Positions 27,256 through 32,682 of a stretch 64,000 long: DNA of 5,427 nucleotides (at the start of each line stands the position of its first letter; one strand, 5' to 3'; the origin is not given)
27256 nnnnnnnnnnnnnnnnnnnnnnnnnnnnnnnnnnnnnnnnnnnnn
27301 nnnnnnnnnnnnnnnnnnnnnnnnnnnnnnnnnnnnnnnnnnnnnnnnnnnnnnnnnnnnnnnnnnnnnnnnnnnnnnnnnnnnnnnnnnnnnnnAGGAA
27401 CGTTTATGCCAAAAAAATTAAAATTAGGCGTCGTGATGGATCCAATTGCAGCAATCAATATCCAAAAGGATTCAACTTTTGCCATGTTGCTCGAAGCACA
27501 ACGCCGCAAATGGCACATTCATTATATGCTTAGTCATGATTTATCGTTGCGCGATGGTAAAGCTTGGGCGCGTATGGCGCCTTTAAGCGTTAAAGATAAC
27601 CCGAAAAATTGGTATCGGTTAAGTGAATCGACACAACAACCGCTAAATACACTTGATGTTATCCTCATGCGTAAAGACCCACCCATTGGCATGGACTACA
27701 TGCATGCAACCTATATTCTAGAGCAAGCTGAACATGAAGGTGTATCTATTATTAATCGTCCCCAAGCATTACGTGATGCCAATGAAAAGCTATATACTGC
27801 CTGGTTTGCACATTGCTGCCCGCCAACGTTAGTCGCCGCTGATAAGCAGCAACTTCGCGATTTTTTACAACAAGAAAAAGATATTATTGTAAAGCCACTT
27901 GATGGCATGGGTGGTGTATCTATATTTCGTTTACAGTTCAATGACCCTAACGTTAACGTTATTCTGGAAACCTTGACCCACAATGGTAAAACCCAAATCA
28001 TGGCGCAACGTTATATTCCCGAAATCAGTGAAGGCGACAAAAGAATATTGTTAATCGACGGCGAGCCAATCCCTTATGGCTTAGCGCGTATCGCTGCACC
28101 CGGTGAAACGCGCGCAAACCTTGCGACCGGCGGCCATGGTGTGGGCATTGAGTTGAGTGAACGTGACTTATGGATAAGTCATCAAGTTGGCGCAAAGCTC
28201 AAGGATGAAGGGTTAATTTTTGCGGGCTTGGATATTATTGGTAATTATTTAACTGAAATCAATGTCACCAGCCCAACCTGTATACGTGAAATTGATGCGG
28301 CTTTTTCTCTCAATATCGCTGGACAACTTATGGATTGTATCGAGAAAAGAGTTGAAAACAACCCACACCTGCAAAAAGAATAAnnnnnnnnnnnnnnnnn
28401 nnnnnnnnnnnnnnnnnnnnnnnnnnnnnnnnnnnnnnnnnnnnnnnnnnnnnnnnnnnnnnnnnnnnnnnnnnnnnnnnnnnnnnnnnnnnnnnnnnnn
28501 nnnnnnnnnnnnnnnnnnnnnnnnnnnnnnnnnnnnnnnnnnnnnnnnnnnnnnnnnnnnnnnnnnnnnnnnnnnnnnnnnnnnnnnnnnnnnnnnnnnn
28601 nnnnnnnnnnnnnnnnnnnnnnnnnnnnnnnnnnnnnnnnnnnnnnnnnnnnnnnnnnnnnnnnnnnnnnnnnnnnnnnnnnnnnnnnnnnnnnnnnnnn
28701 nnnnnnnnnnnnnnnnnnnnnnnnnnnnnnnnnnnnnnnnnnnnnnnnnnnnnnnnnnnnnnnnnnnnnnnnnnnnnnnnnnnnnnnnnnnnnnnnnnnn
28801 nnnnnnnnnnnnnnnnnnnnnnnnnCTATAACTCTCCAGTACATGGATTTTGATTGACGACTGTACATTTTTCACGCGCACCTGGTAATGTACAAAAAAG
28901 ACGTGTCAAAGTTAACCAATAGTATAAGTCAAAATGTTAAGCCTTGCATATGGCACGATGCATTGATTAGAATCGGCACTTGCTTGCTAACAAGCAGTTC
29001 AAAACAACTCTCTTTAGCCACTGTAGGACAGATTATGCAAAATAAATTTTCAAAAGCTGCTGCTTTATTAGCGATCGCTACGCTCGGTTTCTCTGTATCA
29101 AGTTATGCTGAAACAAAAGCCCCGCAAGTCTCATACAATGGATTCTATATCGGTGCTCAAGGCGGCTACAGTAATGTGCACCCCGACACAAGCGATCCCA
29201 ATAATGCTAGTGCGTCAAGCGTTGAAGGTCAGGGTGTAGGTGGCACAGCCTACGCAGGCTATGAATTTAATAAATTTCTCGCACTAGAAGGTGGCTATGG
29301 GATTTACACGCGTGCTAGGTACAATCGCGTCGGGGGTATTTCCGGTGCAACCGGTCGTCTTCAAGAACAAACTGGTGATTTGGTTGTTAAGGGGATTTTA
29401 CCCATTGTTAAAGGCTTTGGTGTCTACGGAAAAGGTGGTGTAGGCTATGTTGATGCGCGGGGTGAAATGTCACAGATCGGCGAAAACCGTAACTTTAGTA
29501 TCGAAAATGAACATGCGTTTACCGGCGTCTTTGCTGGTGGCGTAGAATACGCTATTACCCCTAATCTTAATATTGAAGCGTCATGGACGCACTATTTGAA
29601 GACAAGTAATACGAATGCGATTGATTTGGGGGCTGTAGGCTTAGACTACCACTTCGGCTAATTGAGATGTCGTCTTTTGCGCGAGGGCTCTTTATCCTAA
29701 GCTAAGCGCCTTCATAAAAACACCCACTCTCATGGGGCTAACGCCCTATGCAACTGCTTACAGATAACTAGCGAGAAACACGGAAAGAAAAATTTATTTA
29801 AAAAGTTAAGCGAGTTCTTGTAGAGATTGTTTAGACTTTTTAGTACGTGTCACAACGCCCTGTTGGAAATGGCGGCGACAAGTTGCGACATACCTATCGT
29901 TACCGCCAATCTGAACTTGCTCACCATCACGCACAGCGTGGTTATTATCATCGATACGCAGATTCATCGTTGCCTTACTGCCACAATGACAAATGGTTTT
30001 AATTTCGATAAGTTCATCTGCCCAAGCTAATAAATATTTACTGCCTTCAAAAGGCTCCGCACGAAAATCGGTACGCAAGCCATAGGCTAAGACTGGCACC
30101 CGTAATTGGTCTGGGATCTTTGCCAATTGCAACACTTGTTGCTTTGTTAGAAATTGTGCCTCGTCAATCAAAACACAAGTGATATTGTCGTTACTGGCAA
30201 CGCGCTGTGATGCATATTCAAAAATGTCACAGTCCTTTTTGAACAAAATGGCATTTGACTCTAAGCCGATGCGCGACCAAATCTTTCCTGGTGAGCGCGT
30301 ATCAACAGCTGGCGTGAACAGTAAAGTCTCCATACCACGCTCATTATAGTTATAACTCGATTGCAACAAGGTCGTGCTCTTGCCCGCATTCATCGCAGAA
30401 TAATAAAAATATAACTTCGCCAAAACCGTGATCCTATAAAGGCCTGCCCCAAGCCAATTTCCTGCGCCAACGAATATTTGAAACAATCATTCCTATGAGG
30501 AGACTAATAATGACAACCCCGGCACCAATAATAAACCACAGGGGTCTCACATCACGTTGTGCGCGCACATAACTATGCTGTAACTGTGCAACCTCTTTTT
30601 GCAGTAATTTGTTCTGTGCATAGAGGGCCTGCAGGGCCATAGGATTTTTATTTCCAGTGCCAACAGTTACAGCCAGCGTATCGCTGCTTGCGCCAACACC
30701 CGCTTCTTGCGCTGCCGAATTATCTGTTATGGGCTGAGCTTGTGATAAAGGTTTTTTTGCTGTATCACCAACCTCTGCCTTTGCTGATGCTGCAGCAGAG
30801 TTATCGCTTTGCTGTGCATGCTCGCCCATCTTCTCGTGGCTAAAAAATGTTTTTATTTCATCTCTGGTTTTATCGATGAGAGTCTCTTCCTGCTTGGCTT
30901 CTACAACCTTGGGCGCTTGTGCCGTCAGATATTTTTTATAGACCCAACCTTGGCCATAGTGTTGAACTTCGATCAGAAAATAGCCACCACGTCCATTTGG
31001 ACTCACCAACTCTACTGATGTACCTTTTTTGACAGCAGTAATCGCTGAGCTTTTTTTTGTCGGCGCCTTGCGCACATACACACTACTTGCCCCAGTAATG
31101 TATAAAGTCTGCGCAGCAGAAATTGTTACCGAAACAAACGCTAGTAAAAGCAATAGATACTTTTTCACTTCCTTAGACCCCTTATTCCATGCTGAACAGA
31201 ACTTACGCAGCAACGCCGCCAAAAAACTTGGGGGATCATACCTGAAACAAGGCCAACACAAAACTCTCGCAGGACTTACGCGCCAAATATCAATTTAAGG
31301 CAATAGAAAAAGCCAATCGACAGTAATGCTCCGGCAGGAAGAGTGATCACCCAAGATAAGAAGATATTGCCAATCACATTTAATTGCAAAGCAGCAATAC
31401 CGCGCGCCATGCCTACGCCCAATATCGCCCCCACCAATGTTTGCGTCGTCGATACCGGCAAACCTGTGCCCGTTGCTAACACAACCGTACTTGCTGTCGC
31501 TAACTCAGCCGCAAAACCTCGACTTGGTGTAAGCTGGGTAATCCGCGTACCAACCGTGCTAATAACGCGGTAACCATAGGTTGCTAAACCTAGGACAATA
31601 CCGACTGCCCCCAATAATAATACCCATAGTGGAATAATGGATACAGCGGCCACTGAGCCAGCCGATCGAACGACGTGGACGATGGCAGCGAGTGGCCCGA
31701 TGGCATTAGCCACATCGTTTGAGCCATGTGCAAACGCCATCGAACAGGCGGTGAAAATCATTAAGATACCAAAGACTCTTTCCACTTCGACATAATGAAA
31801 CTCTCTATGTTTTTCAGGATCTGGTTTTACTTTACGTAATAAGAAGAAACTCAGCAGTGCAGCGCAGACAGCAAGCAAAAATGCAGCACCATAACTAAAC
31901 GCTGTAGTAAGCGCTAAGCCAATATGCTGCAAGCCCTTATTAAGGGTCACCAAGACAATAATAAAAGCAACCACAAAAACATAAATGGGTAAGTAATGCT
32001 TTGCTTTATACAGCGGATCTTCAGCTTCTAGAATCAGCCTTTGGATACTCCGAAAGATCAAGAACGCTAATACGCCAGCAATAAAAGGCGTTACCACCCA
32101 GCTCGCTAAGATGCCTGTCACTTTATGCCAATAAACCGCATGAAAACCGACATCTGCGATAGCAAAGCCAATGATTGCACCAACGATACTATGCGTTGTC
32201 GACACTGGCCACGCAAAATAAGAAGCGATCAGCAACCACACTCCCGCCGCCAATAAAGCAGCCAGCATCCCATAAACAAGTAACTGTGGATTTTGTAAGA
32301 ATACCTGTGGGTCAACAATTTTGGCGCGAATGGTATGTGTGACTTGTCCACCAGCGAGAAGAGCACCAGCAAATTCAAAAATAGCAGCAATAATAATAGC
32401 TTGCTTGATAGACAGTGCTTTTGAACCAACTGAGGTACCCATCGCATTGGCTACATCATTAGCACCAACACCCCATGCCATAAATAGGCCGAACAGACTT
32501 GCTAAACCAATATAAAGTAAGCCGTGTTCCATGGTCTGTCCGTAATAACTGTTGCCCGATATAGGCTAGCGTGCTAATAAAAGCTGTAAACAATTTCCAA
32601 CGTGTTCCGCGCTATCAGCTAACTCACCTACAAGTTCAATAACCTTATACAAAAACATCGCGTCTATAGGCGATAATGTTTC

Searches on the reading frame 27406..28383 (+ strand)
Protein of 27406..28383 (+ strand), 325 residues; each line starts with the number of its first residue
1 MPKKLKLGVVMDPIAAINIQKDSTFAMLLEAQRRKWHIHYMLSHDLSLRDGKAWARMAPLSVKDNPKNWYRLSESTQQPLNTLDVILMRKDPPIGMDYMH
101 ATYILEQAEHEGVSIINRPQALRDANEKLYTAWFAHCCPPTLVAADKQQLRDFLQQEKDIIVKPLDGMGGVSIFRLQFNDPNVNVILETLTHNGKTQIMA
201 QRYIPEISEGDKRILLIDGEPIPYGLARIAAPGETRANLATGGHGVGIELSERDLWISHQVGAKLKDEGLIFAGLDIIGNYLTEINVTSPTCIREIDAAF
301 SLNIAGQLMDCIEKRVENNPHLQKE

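Call 69: search_protein_families(library=pfam, proteins=[window:27406-28383:+], max_evalue=0.000001)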
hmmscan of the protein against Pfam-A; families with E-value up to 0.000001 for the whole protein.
window:27406-28383:+ (325 aa): 3 families
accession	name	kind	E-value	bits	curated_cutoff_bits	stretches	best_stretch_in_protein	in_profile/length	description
PF02955.21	GSH-S_ATP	-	5.3e-74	247.9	23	1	127-299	1-173/175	Prokaryotic glutathione synthetase, ATP-grasp domain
PF02951.20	GSH-S_N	-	1.2e-45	154.8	21.3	1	5-123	1-119/119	Prokaryotic glutathione synthetase, N-terminal domain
PF08443.16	RimK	-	1.4e-12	48.1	21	1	139-312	19-188/188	RimK-like ATP-grasp domain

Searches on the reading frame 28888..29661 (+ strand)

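Call 48: search_protein_families(library=pfam, proteins=[window:28888-29661:+])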
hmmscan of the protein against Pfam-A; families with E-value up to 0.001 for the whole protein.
window:28888-29661:+ (257 aa): 3 families
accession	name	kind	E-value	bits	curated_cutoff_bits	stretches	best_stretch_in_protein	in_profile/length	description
PF01389.23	OmpA_membrane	-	7.9e-19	68.5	21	1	84-245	4-158/180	OmpA-like transmembrane domain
PF13505.12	OMP_b-brl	-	1.4e-15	58.4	28.7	1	61-256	2-175/175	Outer membrane protein beta-barrel domain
PF02462.21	Opacity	-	0.00067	20.2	21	0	208-256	76-126/126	Opacity family porin protein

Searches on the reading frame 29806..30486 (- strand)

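Call 48: search_protein_families(library=pfam, proteins=[window:29806-30486:-])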
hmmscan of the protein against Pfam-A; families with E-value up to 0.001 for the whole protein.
window:29806-30486:- (226 aa): 2 families
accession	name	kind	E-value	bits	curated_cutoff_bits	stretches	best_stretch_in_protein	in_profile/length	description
PF00265.24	TK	-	7.3e-51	172.9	20.6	1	23-207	1-176/176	Thymidine kinase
PF13401.12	AAA_22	-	2.9e-05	24.8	27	1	34-130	16-116/130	AAA domain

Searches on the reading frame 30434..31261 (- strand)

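Call 48: search_protein_families(library=pfam, proteins=[window:30434-31261:-])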
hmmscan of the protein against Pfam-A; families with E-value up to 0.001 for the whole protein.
window:30434-31261:- (275 aa): 1 family
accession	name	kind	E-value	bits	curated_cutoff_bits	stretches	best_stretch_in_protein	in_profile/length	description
PF08239.17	SH3_3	-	1.3e-07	32.1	27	1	59-112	1-53/54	Bacterial SH3 domain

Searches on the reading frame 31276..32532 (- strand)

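Call 48: search_protein_families(library=pfam, proteins=[window:31276-32532:-])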
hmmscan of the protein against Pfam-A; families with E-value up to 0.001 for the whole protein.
window:31276-32532:- (418 aa): 1 family
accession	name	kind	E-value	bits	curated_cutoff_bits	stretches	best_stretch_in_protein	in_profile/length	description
PF01384.25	PHO4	-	1.1e-123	413.1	33.7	1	22-405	1-350/350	Phosphate transporter family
